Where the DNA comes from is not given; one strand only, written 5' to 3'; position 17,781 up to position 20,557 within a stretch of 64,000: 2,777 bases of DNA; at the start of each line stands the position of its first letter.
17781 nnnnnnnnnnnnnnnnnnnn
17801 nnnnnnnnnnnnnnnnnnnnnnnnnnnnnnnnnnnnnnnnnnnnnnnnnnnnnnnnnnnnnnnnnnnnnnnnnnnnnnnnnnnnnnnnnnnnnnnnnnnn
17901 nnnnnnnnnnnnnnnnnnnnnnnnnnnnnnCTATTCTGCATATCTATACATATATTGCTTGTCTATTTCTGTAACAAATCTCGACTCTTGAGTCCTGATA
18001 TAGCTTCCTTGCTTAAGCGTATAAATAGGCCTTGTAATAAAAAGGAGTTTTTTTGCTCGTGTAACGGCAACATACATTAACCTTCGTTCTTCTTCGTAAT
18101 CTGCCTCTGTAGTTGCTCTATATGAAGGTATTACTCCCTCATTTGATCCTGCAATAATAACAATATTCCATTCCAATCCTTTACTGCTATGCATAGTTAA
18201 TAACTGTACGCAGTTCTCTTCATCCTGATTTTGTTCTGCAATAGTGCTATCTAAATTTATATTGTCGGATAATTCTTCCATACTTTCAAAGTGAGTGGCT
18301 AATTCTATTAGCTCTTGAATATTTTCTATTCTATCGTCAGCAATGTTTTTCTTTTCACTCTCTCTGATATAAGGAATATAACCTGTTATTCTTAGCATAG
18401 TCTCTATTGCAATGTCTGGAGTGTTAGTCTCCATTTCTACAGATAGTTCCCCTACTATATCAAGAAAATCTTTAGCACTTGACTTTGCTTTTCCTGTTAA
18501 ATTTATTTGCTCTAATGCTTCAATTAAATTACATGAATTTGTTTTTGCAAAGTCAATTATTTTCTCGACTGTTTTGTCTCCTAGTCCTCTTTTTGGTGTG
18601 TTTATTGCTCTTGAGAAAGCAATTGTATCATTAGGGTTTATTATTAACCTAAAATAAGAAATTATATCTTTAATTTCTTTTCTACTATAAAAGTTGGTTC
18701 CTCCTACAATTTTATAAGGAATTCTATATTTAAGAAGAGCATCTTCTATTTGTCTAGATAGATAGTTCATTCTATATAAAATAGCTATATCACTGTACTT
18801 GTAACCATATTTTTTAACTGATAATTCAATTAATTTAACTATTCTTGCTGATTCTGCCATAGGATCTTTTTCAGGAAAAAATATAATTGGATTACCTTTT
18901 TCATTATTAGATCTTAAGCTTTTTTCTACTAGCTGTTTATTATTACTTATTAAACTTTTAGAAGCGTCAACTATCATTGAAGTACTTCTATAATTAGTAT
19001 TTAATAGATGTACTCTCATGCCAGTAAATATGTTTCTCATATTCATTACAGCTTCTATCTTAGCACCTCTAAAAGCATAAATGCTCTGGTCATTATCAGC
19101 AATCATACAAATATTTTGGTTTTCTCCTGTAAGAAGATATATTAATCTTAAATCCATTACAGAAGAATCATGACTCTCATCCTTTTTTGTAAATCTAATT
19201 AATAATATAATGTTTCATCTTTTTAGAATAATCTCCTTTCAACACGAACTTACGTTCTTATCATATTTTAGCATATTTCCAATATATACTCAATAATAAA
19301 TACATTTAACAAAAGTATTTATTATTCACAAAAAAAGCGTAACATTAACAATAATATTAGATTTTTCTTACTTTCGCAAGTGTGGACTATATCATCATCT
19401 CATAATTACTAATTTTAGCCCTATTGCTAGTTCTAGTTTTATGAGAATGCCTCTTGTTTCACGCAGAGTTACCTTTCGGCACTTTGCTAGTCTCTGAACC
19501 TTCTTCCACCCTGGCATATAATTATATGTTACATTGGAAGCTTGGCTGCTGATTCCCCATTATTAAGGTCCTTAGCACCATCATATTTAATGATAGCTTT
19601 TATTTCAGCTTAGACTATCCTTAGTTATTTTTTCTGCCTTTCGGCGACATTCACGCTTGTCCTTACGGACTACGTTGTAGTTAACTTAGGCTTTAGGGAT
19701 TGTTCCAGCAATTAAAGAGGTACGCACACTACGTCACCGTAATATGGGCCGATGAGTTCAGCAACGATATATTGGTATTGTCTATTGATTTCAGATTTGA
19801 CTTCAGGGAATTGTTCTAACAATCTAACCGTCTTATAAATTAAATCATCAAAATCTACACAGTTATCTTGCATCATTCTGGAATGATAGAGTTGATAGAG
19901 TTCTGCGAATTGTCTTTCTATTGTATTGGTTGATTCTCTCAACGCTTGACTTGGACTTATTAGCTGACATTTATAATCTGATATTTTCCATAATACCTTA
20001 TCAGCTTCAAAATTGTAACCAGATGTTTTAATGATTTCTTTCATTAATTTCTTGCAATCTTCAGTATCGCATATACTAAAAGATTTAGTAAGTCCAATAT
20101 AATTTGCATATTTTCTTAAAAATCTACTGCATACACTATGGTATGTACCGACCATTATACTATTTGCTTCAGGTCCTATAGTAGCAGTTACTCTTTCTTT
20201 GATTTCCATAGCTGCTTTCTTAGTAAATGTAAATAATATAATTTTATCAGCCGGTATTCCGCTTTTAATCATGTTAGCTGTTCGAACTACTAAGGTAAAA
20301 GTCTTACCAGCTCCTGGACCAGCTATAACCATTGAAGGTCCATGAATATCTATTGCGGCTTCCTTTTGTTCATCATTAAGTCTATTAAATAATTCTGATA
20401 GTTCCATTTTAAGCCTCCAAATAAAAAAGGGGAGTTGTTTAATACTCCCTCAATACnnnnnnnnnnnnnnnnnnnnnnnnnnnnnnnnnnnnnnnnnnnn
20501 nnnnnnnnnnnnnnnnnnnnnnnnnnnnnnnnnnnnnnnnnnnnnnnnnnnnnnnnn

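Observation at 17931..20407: UvrD/PcrA-type helicase gene split by a ~580-nt ORF-less structured insert with group I intron boundary hallmarks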

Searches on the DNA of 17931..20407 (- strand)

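Call 4: search_rna_families(source=window, start=19100, end=19850, threshold=evalue, max_evalue=10, show_alignments=4)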
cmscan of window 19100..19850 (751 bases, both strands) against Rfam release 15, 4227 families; matches with E-value up to 10: 2.
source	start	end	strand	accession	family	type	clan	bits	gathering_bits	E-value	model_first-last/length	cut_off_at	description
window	19365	19769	-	RF00028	Intron_gpI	Intron;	-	53.7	50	9.1e-13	1-253/253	no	Group I catalytic intron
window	19305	19352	-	RF02060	STnc410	Gene; sRNA;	-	13.3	50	3.4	1-158/158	no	Enterobacterial sRNA STnc410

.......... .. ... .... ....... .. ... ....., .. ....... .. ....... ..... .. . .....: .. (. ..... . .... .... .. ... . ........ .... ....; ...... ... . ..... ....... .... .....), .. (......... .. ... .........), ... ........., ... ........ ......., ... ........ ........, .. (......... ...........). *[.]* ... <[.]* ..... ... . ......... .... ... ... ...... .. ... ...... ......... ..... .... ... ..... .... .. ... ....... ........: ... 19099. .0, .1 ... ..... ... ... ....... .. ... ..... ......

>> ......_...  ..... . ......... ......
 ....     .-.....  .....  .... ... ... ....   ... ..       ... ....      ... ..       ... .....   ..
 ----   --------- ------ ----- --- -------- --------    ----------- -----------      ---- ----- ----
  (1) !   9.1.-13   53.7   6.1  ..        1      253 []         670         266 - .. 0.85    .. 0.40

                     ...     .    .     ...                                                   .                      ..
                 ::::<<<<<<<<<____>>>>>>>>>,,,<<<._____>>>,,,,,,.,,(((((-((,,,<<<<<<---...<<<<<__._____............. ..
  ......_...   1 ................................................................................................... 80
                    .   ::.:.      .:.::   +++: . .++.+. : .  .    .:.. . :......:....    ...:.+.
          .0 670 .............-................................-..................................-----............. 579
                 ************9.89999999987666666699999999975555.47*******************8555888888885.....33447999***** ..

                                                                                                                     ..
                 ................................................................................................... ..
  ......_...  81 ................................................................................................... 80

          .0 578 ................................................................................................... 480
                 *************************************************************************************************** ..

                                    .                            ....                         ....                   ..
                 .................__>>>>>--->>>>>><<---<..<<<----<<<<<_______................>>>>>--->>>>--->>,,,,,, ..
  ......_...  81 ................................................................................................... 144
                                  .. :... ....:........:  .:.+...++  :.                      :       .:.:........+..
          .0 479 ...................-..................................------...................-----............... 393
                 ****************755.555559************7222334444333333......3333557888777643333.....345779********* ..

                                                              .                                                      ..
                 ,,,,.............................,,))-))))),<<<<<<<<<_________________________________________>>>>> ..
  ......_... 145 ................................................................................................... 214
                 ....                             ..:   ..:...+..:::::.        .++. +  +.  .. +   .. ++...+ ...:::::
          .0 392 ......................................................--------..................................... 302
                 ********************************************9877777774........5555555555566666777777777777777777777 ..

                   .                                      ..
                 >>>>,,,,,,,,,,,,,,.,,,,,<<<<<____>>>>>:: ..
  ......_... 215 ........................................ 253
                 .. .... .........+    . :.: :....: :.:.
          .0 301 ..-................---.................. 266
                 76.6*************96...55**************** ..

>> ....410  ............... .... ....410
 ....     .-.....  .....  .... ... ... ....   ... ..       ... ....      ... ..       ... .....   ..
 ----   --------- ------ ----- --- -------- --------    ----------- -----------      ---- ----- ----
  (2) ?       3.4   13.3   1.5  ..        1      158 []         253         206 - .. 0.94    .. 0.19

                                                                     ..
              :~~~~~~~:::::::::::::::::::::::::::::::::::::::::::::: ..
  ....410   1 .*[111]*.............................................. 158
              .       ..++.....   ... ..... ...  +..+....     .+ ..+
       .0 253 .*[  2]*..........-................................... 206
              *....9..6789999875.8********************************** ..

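Call 6: search_dna_similar(query=window:17931-20407:-, collection=phages, mode=distant, max_rows=30)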
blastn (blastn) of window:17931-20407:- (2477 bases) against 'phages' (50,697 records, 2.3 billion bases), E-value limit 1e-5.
Records with a match: 65; places in all: 67; records where one place covers at least 80% of the query: 0.
Best place of each record, by identity: 80-90% 6; 60-80% 59.
By first word of the organism name: Staphylococcus 30; Lactococcus 10; Enterococcus 8; Brochothrix 4; Serratia 3; Klebsiella 2; Thomasclavelia 2; Pseudomonas 2; Listeria 1; Dulem 1; and 2 more.
By host as written in the record: Lactococcus lactis 10; Staphylococcus sp. 7; Staphylococcus aureus 6; Staphylococcus carnosus TM300 4; Staphylococcus aureus ATCC 25923 3; - 3; Enterococcus faecalis 3; Klebsiella pneumoniae 2; and 22 more.
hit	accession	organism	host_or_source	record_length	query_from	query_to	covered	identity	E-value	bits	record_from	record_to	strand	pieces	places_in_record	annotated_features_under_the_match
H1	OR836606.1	Staphylococcus phage LY01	Staphylococcus aureus YZ4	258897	678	873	8%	73.0%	1e-11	80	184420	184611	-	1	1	none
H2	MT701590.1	Klebsiella phage Miami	Klebsiella pneumoniae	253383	690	872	7%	74.9%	3e-19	104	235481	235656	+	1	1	hypothetical protein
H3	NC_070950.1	Klebsiella phage Miami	Klebsiella pneumoniae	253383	690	872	7%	74.9%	3e-19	104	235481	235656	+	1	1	hypothetical protein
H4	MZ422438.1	Listeria phage LPJP1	Listeria grayi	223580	690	874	7%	73.7%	6e-21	109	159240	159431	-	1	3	none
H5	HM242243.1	Brochothrix phage A9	Brochothrix thermosphacta HER1187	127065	687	869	7%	73.9%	7e-14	87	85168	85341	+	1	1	gp129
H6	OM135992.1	Brochothrix phage ADU4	Brochothrix thermosphacta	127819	687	869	7%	73.9%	7e-14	87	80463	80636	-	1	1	none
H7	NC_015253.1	Brochothrix phage A9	Brochothrix thermosphacta HER1187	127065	687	869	7%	73.9%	7e-14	87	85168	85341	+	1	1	gp129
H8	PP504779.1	Brochothrix phage BtpYZU04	Brochothrix thermosphacta Bt-YZU01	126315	687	869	7%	73.9%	7e-14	87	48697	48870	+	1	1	none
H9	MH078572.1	Staphylococcus phage phiSA_BS1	Staphylococcus sp. ATCC 25923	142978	692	874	7%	71.0%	2e-9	73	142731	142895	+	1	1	none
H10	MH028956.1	Staphylococcus phage phiSA_BS2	Staphylococcus aureus ATCC 25923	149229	692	874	7%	71.0%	2e-9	73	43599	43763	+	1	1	none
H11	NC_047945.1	Staphylococcus phage phiSA_BS1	Staphylococcus sp. ATCC 25923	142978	692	874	7%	71.0%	2e-9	73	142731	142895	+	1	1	none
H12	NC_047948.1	Staphylococcus phage phiSA_BS2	Staphylococcus aureus ATCC 25923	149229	692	874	7%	71.0%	2e-9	73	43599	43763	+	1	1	none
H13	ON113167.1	Enterococcus phage vB_OCPT_Carl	Enterococcus sp.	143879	691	861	7%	74.9%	2e-15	92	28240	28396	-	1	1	none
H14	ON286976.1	Enterococcus phage Sw5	Enterococcus faecalis OG1RF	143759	691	861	7%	74.9%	2e-15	92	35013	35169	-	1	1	none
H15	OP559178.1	Enterococcus phage vB_Efa29212_3e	Enterococcus sp.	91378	691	861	7%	74.9%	2e-15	92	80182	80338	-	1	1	none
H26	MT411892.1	Staphylococcus phage Metroid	Staphylococcus sp.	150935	695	868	7%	70.8%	2e-9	72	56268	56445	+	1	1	105: hypothetical protein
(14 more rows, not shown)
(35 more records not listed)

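Call 37: get_annotated_region(hit=H5, flank=2500)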
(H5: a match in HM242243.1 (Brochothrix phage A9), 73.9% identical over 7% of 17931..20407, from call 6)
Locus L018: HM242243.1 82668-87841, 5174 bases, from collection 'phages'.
description: Brochothrix phage A9, complete genome.
organism: Brochothrix phage A9 (NCBI taxid 857312)
taxonomy: Viruses; Duplodnaviria; Heunggongvirae; Uroviricota; Caudoviricetes; Herelleviridae; Klumppvirus; Klumppvirus A9
host: Brochothrix thermosphacta HER1187; source: -; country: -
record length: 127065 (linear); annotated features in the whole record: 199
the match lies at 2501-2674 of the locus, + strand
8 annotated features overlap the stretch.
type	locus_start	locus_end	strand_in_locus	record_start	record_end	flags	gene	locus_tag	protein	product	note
CDS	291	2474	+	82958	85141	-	-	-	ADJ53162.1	gp128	putative ribonucleotide reductase subunit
CDS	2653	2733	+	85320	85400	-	-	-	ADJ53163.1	gp129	-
CDS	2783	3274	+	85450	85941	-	-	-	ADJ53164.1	gp130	putative ribonucleotide reductase subunit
CDS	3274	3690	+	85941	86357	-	-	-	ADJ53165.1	gp131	putative ribonucleotide reductase subunit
CDS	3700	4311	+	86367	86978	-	-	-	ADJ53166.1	gp132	putative ribonucleotide reductase subunit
CDS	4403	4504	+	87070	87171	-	-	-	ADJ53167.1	gp133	-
CDS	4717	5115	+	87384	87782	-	-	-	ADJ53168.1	gp134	putative ribonucleotide reductase subunit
CDS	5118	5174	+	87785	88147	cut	-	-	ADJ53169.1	gp135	-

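Call 38: get_annotated_region(hit=H4, flank=2500)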
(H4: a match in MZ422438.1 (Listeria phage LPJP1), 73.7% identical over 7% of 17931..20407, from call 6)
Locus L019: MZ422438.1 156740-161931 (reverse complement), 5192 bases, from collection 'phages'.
description: Listeria phage LPJP1, complete genome.
organism: Listeria phage LPJP1 (NCBI taxid 2852115)
taxonomy: Viruses; Duplodnaviria; Heunggongvirae; Uroviricota; Caudoviricetes
host: Listeria grayi; source: silage from a Wisconsin farm; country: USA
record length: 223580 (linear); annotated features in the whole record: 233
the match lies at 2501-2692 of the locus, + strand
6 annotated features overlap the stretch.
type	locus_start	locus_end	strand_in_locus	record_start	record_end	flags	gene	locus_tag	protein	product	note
CDS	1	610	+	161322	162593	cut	-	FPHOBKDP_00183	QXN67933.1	hypothetical protein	-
CDS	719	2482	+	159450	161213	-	rpoB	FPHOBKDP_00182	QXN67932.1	DNA-directed RNA polymerase subunit beta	-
CDS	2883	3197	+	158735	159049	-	-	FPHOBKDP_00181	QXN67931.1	hypothetical protein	-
CDS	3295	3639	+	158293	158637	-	-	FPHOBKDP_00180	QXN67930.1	hypothetical protein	-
CDS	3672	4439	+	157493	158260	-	ligA_2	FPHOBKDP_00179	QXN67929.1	DNA ligase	-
CDS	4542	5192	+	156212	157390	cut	ligA_1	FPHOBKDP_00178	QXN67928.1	DNA ligase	-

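Call 39: get_annotated_region(hit=H26, flank=2500)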
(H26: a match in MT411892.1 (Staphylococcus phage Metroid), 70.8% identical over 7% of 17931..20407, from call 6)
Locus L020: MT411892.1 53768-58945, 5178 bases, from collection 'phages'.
description: Staphylococcus phage Metroid, complete genome.
organism: Staphylococcus phage Metroid (NCBI taxid 2736259)
taxonomy: Viruses; Duplodnaviria; Heunggongvirae; Uroviricota; Caudoviricetes; Herelleviridae; Twortvirinae; Kayvirus
host: Staphylococcus sp.; source: soil; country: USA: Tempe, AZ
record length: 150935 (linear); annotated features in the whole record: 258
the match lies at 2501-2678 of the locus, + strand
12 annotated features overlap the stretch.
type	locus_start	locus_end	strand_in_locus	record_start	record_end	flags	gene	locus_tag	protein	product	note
CDS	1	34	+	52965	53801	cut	101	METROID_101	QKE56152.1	hypothetical protein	-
CDS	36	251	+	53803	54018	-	102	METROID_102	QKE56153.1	hypothetical protein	-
CDS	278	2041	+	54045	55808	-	103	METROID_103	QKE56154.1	tail sheath protein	-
CDS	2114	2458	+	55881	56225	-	104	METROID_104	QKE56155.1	tail tube protein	-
CDS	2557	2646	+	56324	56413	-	105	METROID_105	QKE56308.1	hypothetical protein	-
CDS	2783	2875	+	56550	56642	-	106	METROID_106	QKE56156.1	DNA binding protein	-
CDS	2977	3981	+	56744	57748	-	107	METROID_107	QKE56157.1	HNH endonuclease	-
CDS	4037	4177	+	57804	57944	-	108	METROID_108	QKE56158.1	hypothetical protein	-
CDS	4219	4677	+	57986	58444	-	109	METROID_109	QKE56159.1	hypothetical protein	-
CDS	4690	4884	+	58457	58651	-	110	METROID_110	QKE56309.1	hypothetical protein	-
CDS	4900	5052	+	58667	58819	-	111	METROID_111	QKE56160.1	hypothetical protein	-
CDS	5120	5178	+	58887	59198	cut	112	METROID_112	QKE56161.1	hypothetical protein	-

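Call 40: search_rna_families(sources=[L018, L019, L020], threshold=evalue, max_evalue=0.001)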
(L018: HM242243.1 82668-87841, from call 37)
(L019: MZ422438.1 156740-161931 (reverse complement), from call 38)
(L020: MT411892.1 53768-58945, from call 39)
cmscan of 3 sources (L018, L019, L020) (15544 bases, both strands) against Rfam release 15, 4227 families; matches with E-value up to 0.001: 2.
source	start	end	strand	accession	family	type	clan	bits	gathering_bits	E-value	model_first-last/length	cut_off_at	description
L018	2448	2797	+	RF00028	Intron_gpI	Intron;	-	39.1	50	4.6e-07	1-253/253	no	Group I catalytic intron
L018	4295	4634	+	RF00028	Intron_gpI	Intron;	-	39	50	4.9e-07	1-253/253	no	Group I catalytic intron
